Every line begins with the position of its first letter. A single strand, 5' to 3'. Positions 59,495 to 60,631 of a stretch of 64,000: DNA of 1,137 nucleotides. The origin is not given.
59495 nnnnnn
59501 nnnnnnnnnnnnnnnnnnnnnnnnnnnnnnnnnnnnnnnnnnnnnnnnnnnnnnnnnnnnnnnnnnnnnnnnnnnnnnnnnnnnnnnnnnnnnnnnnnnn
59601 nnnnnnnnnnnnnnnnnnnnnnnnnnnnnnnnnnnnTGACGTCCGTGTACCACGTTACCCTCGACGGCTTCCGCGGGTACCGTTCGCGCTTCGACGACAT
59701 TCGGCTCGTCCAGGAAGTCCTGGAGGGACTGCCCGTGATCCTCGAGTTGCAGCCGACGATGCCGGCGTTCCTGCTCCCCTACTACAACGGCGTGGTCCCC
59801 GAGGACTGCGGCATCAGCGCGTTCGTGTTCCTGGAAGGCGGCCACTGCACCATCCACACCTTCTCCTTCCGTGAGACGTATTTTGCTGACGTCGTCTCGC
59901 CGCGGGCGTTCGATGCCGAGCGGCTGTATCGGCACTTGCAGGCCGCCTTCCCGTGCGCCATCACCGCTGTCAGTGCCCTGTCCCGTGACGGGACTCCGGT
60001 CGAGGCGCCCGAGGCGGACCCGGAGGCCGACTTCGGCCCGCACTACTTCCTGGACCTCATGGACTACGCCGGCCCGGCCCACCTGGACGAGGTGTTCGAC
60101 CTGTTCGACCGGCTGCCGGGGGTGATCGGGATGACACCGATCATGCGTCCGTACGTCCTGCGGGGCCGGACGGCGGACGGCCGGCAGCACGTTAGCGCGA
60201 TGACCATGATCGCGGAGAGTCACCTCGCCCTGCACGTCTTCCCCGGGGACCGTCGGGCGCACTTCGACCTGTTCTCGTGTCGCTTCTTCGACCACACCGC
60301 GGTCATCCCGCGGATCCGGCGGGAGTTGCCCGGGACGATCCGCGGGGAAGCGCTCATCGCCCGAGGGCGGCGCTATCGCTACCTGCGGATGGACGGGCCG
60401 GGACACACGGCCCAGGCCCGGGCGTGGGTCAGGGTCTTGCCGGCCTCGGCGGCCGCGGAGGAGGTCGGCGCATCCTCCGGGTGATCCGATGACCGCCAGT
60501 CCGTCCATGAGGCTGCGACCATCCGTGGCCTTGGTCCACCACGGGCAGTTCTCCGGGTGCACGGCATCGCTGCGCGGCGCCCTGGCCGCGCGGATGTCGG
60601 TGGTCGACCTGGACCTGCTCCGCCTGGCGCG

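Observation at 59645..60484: Fused pseudo-dimeric AdoMetDC-fold pyruvoyl decarboxylase homolog inside a glycan locus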

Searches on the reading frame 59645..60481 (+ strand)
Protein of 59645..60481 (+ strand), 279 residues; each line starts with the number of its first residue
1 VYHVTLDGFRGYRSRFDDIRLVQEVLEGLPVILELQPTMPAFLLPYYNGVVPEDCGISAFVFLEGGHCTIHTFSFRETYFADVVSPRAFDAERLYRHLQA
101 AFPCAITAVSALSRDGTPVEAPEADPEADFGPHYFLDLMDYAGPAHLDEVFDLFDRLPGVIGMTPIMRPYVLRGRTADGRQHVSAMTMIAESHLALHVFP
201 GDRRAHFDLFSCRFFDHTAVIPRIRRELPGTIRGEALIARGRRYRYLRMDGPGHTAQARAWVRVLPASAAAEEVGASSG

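Call 3: search_protein_families(library=pfam, proteins=[window:59645-60481:+], max_evalue=0.1)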
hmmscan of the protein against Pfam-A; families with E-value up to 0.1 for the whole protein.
window:59645-60481:+ (279 aa): 1 family
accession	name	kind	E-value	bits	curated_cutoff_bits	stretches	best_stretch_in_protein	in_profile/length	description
PF02675.21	AdoMet_dc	-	2.9e-18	66.6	25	2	152-228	22-94/107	S-adenosylmethionine decarboxylase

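Call 4: search_protein_families(library=ncbifam, proteins=[window:59645-60481:+], max_evalue=0.1)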
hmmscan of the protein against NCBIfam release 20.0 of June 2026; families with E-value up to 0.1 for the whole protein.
window:59645-60481:+ (279 aa): 1 family
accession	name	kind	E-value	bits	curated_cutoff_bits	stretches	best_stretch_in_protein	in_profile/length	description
TIGR03330.1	SAM_DCase_Bsu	equivalog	5.8e-10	39.5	75.65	1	180-224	50-95/112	adenosylmethionine decarboxylase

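Call 5: find_encoding_contigs(protein=window:59645-60481:+, flank=10000, max_places=6)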
Protein window:59645-60481:+ (279 aa): 12 contigs read that carry it; 3 places shown.
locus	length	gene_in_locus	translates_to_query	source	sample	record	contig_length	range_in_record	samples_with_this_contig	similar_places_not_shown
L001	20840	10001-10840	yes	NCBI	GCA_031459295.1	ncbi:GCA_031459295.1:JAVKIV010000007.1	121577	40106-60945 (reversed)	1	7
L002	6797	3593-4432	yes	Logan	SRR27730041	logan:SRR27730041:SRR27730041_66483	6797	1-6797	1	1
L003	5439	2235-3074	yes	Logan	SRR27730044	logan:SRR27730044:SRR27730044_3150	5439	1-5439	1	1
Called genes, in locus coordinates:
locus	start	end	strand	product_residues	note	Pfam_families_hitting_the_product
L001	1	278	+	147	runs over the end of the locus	PF03928:HbpS-like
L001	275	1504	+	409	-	PF02515:CoA_transf_3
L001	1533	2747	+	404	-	PF02515:CoA_transf_3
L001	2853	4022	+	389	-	PF02771:Acyl-CoA_dh_N, PF02770:Acyl-CoA_dh_M, PF00441:Acyl-CoA_dh_1, PF08028:Acyl-CoA_dh_2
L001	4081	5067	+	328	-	PF12974:Phosphonate-bd (weak), PF09084:NMT1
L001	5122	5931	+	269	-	PF00528:BPD_transp_1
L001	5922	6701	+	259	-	PF00005:ABC_tran, PF13304:AAA_21 (faint)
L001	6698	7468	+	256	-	PF00528:BPD_transp_1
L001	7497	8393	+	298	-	PF00378:ECH_1, PF16113:ECH_2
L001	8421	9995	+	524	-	PF00733:Asn_synthase (faint)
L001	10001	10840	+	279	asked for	PF02675:AdoMet_dc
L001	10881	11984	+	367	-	PF13439:Glyco_transf_4 (faint), PF20706:GT4-conflict, PF00534:Glycos_transf_1, PF13692:Glyco_trans_1_4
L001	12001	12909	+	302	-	PF00903:Glyoxalase, PF13669:Glyoxalase_4 (faint)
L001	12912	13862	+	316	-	PF00535:Glycos_transf_2, PF10111:Glyco_tranf_2_2, PF13641:Glyco_tranf_2_3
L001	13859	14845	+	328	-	PF13641:Glyco_tranf_2_3, PF00535:Glycos_transf_2, PF10111:Glyco_tranf_2_2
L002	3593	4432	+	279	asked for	PF02675:AdoMet_dc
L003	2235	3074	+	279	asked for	PF02675:AdoMet_dc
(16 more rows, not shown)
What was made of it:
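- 59645..60484 (+): Complete ORF of 279 aa, GTG start, TGA stop. It is a fused dead-N/live-C AdoMetDC-fold proenzyme of 31.2 kDa. The identical protein is called on 12 public contigs (call 5).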

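Call 7: find_homologous_proteins(query=window:59645-60481:+, max_evalue=0.001)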
Query window:59645-60481:+ (279 aa): 408 proteins with E <= 0.001 among 4618 candidates; the best 120 are listed.
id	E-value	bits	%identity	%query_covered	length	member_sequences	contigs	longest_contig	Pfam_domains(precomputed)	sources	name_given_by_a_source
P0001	8.1e-176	601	95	100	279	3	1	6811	PF02675.22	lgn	-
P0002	1.6e-103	364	61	95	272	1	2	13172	PF02675.22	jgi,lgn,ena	-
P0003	1.8e-103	364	61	94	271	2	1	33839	PF02675.22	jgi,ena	-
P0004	2.8e-103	363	59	95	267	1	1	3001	PF02675.22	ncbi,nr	ncbi:MAG: S-adenosylmethionine decarboxylase [Deinococcus sp.]|nr:S-adenosylmethionine decarboxylase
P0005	4.7e-103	362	62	95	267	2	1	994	PF02675.22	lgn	-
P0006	6.3e-102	359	62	94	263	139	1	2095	PF02675.22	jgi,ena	-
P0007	6.9e-102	359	59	95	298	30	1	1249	PF02675.22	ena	-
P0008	7.6e-102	358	62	94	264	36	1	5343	PF02675.22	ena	-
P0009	5.3e-101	356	61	94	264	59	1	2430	PF02675.22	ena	-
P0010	5.6e-101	356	61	94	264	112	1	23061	PF02675.22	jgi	-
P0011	1.1e-100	355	61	94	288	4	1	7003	PF02675.22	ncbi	-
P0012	1.5e-100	354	58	95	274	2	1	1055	PF02675.22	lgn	-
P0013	1.8e-100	354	61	94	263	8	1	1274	PF02675.22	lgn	-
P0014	1.9e-100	354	58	95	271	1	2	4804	PF02675.22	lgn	-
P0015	3.4e-100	353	57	97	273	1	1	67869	PF02675.22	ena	-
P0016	4.3e-100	353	59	95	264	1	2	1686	PF02675.22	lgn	-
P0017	9.8e-100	352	58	95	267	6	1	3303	PF02675.22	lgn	-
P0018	1.1e-99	351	62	94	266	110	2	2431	PF02675.22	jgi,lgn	jgi:S-adenosylmethionine/arginine decarboxylase-like enzyme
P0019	1.2e-99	351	60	94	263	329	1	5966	PF02675.22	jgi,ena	-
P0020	1.3e-99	351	60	94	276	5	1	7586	PF02675.22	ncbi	-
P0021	2.0e-99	350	61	94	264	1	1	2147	PF02675.22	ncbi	-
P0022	2.7e-99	350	59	97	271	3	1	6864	PF02675.22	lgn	-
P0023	6.2e-99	349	58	95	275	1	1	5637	PF02675.22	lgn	-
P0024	8.9e-99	348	56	94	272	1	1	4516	PF02675.22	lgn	-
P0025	9.9e-99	348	57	96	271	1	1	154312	PF02675.22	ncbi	ncbi:MAG: S-adenosylmethionine decarboxylase [Armatimonadota bacterium]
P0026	2.8e-98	347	58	95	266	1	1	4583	PF02675.22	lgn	-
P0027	5.5e-98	346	56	96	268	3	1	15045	PF02675.22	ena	-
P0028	5.8e-98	346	60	94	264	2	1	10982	PF02675.22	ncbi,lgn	-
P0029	6.4e-98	346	63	88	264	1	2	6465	PF02675.22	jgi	jgi:S-adenosylmethionine/arginine decarboxylase-like enzyme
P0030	7.9e-98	345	60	94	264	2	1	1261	PF02675.22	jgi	jgi:S-adenosylmethionine/arginine decarboxylase-like enzyme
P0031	1.7e-96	341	57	94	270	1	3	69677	PF02675.22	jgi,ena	-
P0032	2.5e-96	340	57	94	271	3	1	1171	PF02675.22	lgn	-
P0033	3.6e-96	340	57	95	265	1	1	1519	PF02675.22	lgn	-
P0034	7.0e-96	339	58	95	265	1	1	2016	PF02675.22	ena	-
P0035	8.5e-96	339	57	95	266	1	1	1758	PF02675.22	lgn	-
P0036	1.3e-95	338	57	93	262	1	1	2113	PF02675.22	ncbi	-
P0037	4.5e-95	336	56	95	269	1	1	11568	PF02675.22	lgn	-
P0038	5.3e-95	336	56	96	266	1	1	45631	PF02675.22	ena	-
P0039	9.2e-95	335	57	94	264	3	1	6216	PF02675.22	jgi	jgi:S-adenosylmethionine/arginine decarboxylase-like enzyme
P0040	1.3e-94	335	56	95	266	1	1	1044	PF02675.22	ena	-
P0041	1.5e-94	335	56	94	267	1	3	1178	PF02675.22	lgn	-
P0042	3.2e-94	333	56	94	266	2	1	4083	PF02675.22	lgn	-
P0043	3.2e-94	333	54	95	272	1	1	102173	PF02675.22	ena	-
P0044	4.1e-94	333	59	94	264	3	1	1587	PF02675.22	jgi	jgi:S-adenosylmethionine/arginine decarboxylase-like enzyme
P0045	4.3e-94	333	57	94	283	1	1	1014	PF02675.22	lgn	-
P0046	2.0e-93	331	54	95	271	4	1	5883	PF02675.22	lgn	-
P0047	2.2e-93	331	56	95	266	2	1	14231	PF02675.22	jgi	jgi:S-adenosylmethionine/arginine decarboxylase-like enzyme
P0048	3.4e-93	330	57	95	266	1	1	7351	PF02675.22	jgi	jgi:S-adenosylmethionine/arginine decarboxylase-like enzyme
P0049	2.6e-92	327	56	94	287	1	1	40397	PF02675.22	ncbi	-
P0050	2.7e-92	327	54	93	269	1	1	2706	PF02675.22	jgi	-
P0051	3.2e-92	327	55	95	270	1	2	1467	PF02675.22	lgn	-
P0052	3.6e-92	327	58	96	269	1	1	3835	PF02675.22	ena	-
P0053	7.7e-92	326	59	94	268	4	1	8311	PF02675.22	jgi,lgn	jgi:S-adenosylmethionine/arginine decarboxylase-like enzyme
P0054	1.6e-91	325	55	97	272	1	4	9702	PF02675.22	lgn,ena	-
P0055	2.6e-91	324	56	95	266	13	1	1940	PF02675.22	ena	-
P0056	2.7e-91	324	55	95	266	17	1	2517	PF02675.22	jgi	jgi:S-adenosylmethionine/arginine decarboxylase-like enzyme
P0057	4.8e-91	323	55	95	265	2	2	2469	PF02675.22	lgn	-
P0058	8.6e-90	319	54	97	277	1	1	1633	PF02675.22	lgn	-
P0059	9.9e-90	319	54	95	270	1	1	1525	PF02675.22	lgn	-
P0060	1.1e-89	319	54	95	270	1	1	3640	PF02675.22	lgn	-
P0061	1.1e-89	319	54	95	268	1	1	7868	PF02675.22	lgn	-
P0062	1.4e-89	318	57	93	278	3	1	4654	PF02675.22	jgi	jgi:S-adenosylmethionine/arginine decarboxylase-like enzyme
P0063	1.7e-89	318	55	95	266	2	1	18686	PF02675.22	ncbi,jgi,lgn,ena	-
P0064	2.6e-89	317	55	94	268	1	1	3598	PF02675.22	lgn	-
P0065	4.0e-89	317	58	94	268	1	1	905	PF02675.22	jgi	jgi:S-adenosylmethionine/arginine decarboxylase-like enzyme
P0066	1.6e-88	315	53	94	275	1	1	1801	PF02675.22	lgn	-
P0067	3.3e-88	314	57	92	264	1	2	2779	PF02675.22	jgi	jgi:S-adenosylmethionine/arginine decarboxylase-like enzyme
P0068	8.2e-88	312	52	94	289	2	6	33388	PF02675.22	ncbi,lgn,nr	ncbi:MAG: S-adenosylmethionine decarboxylase [Polyangiaceae bacterium]|nr:S-adenosylmethionine decar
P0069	9.7e-88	312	54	97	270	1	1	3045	PF02675.22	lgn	-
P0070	1.2e-87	312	54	94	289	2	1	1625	PF02675.22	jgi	jgi:S-adenosylmethionine/arginine decarboxylase-like enzyme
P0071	1.9e-87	311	52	96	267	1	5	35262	PF02675.22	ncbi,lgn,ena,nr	ncbi:MAG: S-adenosylmethionine decarboxylase [Candidatus Aminicenantes bacterium]|nr:S-adenosylmethi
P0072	2.3e-87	311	56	92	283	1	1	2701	PF02675.22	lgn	-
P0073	2.5e-87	311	51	94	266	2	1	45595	PF02675.22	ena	-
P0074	4.4e-87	310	53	94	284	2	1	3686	PF02675.22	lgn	-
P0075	5.3e-87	310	52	94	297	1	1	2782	PF02675.22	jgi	jgi:S-adenosylmethionine/arginine decarboxylase-like enzyme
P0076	5.7e-87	310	54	95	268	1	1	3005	PF02675.22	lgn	-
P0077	1.2e-86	309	60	86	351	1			PF02675.22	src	-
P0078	2.9e-86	307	59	81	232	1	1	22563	PF02675.22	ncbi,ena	-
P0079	3.1e-86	307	52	94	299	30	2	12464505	PF02675.22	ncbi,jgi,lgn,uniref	ncbi:S-adenosylmethionine decarboxylase [Sorangium sp. So ce1024]|jgi:S-adenosylmethionine/arginine 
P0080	4.3e-86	307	52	94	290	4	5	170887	PF02675.22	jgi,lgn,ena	jgi:S-adenosylmethionine/arginine decarboxylase-like enzyme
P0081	7.7e-86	306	53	94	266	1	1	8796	PF02675.22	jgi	jgi:S-adenosylmethionine/arginine decarboxylase-like enzyme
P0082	8.3e-86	306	53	94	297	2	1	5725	PF02675.22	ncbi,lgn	-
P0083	1.4e-85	305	52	94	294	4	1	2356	PF02675.22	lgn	-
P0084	2.0e-85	305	53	95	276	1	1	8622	PF02675.22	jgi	-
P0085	2.8e-85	304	54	94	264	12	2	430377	PF02675.22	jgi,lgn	jgi:S-adenosylmethionine/arginine decarboxylase-like enzyme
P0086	2.8e-85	304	50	97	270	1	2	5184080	PF02675.22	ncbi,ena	-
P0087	3.5e-85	304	52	95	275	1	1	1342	PF02675.22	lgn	-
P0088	4.0e-85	304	51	94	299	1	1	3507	PF02675.22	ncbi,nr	ncbi:hypothetical protein BE11_30130 [Sorangium cellulosum]|nr:hypothetical protein BE11_30130 [Sora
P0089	4.1e-85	304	52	94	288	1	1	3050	PF02675.22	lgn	-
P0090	4.3e-85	303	54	96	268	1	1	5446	PF02675.22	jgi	-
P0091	4.5e-85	303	52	94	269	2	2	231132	PF02675.22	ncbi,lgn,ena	-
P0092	4.8e-85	303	51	94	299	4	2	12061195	PF02675.22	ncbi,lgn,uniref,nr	ncbi:S-adenosylmethionine decarboxylase [Sorangium cellulosum]|uniref:S-adenosylmethionine decarboxy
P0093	7.4e-85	303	57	94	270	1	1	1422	PF02675.22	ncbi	-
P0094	9.1e-85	302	53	95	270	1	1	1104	PF02675.22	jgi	jgi:S-adenosylmethionine/arginine decarboxylase-like enzyme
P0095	1.1e-84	302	52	94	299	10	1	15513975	PF02675.22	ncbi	ncbi:S-adenosylmethionine decarboxylase [Sorangium sp. So ce134]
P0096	1.2e-84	302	56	94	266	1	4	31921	PF02675.22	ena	-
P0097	1.3e-84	302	50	94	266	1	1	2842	PF02675.22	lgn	-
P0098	1.4e-84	302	51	94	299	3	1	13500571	PF02675.22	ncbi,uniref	ncbi:S-adenosylmethionine decarboxylase [Sorangium sp. So ce233]|uniref:S-adenosylmethionine decarbo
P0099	1.5e-84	302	51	94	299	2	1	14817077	PF02675.22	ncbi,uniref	ncbi:S-adenosylmethionine decarboxylase [Sorangium sp. So ce1389]|uniref:S-adenosylmethionine decarb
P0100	1.9e-84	301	55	96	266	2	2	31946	PF02675.22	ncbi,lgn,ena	-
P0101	2.2e-84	301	56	94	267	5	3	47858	PF02675.22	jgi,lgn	-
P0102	2.4e-84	301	50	94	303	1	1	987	PF02675.22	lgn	-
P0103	2.6e-84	301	54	96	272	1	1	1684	PF02675.22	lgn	-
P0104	3.4e-84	301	51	94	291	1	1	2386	PF02675.22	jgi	jgi:S-adenosylmethionine/arginine decarboxylase-like enzyme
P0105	3.7e-84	300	51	94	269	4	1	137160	PF02675.22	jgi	jgi:S-adenosylmethionine/arginine decarboxylase-like enzyme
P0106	4.7e-84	300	52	94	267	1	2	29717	PF02675.22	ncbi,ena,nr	ncbi:MAG: S-adenosylmethionine decarboxylase [Candidatus Aminicenantes bacterium]|nr:S-adenosylmethi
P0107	7.2e-84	299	51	94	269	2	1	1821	PF02675.22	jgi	jgi:S-adenosylmethionine/arginine decarboxylase-like enzyme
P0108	7.5e-84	299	54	96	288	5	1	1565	PF02675.22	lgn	-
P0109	8.0e-84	299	50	94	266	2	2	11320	PF02675.22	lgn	-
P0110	8.0e-84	299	52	94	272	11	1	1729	PF02675.22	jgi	jgi:S-adenosylmethionine/arginine decarboxylase-like enzyme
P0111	9.2e-84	299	54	95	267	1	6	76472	PF02675.22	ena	-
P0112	9.7e-84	299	51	95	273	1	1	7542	PF02675.22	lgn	-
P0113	1.4e-83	299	53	94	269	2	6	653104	PF02675.22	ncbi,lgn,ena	-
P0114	1.5e-83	298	53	96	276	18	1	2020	PF02675.22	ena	-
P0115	1.9e-83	298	53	99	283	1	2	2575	PF02675.22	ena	-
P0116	1.9e-83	298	49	94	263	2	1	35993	PF02675.22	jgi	-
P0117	2.2e-83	298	52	95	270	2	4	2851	PF02675.22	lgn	-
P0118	2.2e-83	298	50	94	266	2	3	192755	PF02675.22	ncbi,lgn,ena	-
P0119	2.8e-83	298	55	95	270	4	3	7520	PF02675.22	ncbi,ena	-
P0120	4.5e-83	297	52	94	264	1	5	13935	PF02675.22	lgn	-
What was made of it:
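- The Pfam AdoMet_dc hit and the source names (calls 3, 7).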

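Call 10: find_related_loci(query=A1, collection=genome_contigs, flank=10000)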
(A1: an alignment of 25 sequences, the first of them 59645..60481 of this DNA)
Query A1 (279 aa) in genome_contigs; peptide patterns used: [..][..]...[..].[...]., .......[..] (x = any residue, [..] = any of these).
213 stretches matched a pattern; 151 encode a relative of the query (tblastn E <= 1e-3); the best 80 are kept; 80 distinct loci.
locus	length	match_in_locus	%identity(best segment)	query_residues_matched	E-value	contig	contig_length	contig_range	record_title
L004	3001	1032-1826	59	1-265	7e-109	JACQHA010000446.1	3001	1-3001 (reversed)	MAG: Deinococcus sp. isolate NC_groundwater_1087_Ag_S2p5_63_37 S_2p5_S6_coassembly_k141_5114026, whole genome shotgun se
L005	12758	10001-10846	59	1-279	1e-105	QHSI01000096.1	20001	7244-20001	MAG: Candidatus Rokuibacteriota bacterium isolate AR34 14_0903_05_40cm_scaffold_8171_curated, whole genome shotgun seque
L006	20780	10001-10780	61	1-262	2e-104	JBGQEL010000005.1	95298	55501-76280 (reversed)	MAG: Candidatus Methylomirabilia bacterium isolate OBJ2_061818_090_8 k141_463658_length_95298_cov_22.6437, whole genome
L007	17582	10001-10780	60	1-262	3e-104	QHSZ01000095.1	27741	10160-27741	MAG: Candidatus Rokuibacteriota bacterium isolate AR19 14_1009_16_40cm_scaffold_11022_curated, whole genome shotgun sequ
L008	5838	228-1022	59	1-265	1e-103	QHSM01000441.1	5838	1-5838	MAG: Candidatus Rokuibacteriota bacterium isolate AR30 14_0927_05_40cm_scaffold_9391_curated, whole genome shotgun seque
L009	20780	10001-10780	61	1-262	1e-103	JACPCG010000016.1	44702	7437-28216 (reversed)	MAG: Candidatus Rokuibacteriota bacterium isolate NC_groundwater_277_Ag_S-0.2um_71_17 S5_GD2017_2_S2_scaffold_587, whole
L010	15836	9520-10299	61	1-262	8e-104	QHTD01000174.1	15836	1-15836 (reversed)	MAG: Candidatus Rokuibacteriota bacterium isolate AR15 14_0903_16_30cm_scaffold_1509_curated, whole genome shotgun seque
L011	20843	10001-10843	59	1-279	1e-103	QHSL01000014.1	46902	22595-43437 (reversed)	MAG: Candidatus Rokuibacteriota bacterium isolate AR31 14_1009_16_40cm_scaffold_1351_curated, whole genome shotgun seque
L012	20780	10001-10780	61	1-262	1e-103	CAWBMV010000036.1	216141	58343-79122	MAG: uncultured Candidatus Rokubacteria bacterium isolate MFD02242.bin.2.34 genome assembly, contig: contig_8017, whole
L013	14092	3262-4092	59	1-271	2e-103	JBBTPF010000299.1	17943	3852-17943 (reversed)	MAG: Candidatus Methylomirabilota bacterium isolate H32-bin017_2 H32_bin017_2_000000000299, whole genome shotgun sequenc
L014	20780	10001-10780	61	1-262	4e-103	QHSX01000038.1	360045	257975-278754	MAG: Candidatus Rokuibacteriota bacterium isolate AR20 14_0929_02_40cm_scaffold_0_curated, whole genome shotgun sequence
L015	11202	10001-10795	59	1-265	4e-103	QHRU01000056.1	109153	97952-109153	MAG: Candidatus Rokuibacteriota bacterium isolate AR7 14_0929_02_30cm_scaffold_278_curated, whole genome shotgun sequenc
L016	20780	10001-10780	61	1-262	3e-103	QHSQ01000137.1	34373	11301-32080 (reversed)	MAG: Candidatus Rokuibacteriota bacterium isolate AR27 14_0903_09_40cm_scaffold_625_curated, whole genome shotgun sequen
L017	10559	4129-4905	62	1-262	7e-103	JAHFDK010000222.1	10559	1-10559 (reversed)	MAG: Candidatus Rokuibacteriota bacterium isolate nzgw243 NODE_1383_length_10560_cov_17.501964, whole genome shotgun seq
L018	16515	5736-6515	60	1-262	1e-102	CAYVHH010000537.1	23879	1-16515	MAG TPA_asm: uncultured bacterium isolate binchicken_co279_234 genome assembly, contig: k141_1786197, whole genome shotg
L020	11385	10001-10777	62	1-262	9e-103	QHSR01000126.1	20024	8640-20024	MAG: Candidatus Rokuibacteriota bacterium isolate AR26 14_1009_13_40cm_scaffold_5380_curated, whole genome shotgun seque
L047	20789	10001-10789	49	1-262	2e-87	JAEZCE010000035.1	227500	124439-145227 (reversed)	MAG: Bacillota bacterium isolate OH_CBrB_22 k127_2746024, whole genome shotgun sequence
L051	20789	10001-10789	50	1-262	6e-87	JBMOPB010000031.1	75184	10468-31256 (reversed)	MAG: Bacillota bacterium isolate Betzabe_MAG117 MAG117_31, whole genome shotgun sequence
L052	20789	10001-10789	49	1-262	1e-86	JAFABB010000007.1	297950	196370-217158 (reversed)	MAG: Bacillota bacterium isolate OH_SBB_108 k127_353639, whole genome shotgun sequence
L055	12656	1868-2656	50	1-262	1e-86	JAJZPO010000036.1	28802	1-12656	MAG: Bacillota bacterium isolate SKS1.bin126 NODE_2805_length_28802_cov_2.167707, whole genome shotgun sequence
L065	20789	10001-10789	52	1-262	6e-86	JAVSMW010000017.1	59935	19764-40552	MAG: Thermincola sp. isolate NRBC_bin_10V2 Thermincola_NRBC_Contig_17, whole genome shotgun sequence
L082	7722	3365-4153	49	1-262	5e-84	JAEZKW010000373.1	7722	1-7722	MAG: Bacillota bacterium isolate OH_CDB_50 k127_591677, whole genome shotgun sequence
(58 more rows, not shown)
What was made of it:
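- It includes Rokubacteria/Methylomirabilota, Sorangium, Myxococcota, Aminicenantes, Bacillota, Armatimonadota and Deinococcus (calls 7, 10).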

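Call 18: search_protein_representatives(protein=window:59645-60481:+)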
Query: 279 residues. Proteins with E-value up to 0.001 (for the whole library): 509; up to 1e-10: 108; up to 1e-30: 33. The best 150 are listed.
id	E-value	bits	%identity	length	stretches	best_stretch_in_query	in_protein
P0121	9.6e-82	290.8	52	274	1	1-263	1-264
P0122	4.5e-80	285.3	50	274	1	1-263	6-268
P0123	7.8e-70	251.8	47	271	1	1-262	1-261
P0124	1.4e-63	231.2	48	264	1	1-249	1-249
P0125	5.5e-59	216.2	44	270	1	1-264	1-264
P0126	1.0e-57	212.0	46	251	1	1-246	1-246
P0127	3.3e-56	207.0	45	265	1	3-248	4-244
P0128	8.2e-55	202.5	41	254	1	1-246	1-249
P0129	5.2e-53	196.5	38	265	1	1-263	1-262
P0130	2.0e-50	188.1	64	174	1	39-175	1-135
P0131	1.4e-47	178.7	38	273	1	1-251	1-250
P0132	4.9e-45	170.4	50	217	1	2-155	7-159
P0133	1.5e-43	165.5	67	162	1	1-114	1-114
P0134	4.5e-42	160.7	39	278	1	1-215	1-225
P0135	1.1e-41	159.4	81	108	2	215-279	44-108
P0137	6.7e-38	147.0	34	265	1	1-262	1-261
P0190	8.1e-14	68.0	34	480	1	42-230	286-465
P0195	3.0e-13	66.1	33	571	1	41-222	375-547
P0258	1.6e-09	53.9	39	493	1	130-275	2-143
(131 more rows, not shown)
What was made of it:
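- The family is large and spans many phyla: 408 clusters at E<=1e-3 (call 7) and 509 representatives at the 50%-identity level (call 18).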

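Call 20: find_encoding_contigs(protein=P0079, flank=8000, max_places=2)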
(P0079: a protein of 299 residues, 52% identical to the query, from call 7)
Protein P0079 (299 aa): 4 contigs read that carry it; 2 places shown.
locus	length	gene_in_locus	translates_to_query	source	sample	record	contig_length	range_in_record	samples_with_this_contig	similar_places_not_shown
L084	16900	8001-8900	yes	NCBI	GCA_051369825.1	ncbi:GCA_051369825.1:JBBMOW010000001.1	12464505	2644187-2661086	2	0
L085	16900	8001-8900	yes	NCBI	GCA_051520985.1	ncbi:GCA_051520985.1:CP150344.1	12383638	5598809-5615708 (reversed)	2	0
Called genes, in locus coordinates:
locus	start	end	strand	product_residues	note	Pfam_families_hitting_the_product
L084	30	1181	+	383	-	PF08240:ADH_N, PF00107:ADH_zinc_N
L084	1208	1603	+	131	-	-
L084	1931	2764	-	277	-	PF12146:Hydrolase_4, PF00561:Abhydrolase_1, PF12697:Abhydrolase_6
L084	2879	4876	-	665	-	PF13493:DUF4118, PF08448:PAS_4, PF00512:HisKA, PF02518:HATPase_c, PF00072:Response_reg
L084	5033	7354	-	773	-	PF00072:Response_reg, PF00211:Guanylate_cyc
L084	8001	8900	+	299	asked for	PF02675:AdoMet_dc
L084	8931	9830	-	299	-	PF00149:Metallophos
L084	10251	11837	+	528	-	PF00069:Pkinase, PF07714:PK_Tyr_Ser-Thr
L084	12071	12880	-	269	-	PF12844:HTH_19 (weak), PF13560:HTH_31, PF01381:HTH_3, PF17765:MLTR_LBD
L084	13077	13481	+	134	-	-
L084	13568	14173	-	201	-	PF02798:GST_N, PF13417:GST_N_3 (weak), PF13409:GST_N_2, PF00043:GST_C, PF14497:GST_C_3, PF13410:GST_C_2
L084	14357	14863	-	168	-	-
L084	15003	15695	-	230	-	PF05685:Uma2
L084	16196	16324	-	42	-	-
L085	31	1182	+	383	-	PF08240:ADH_N, PF00107:ADH_zinc_N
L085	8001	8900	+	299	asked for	PF02675:AdoMet_dc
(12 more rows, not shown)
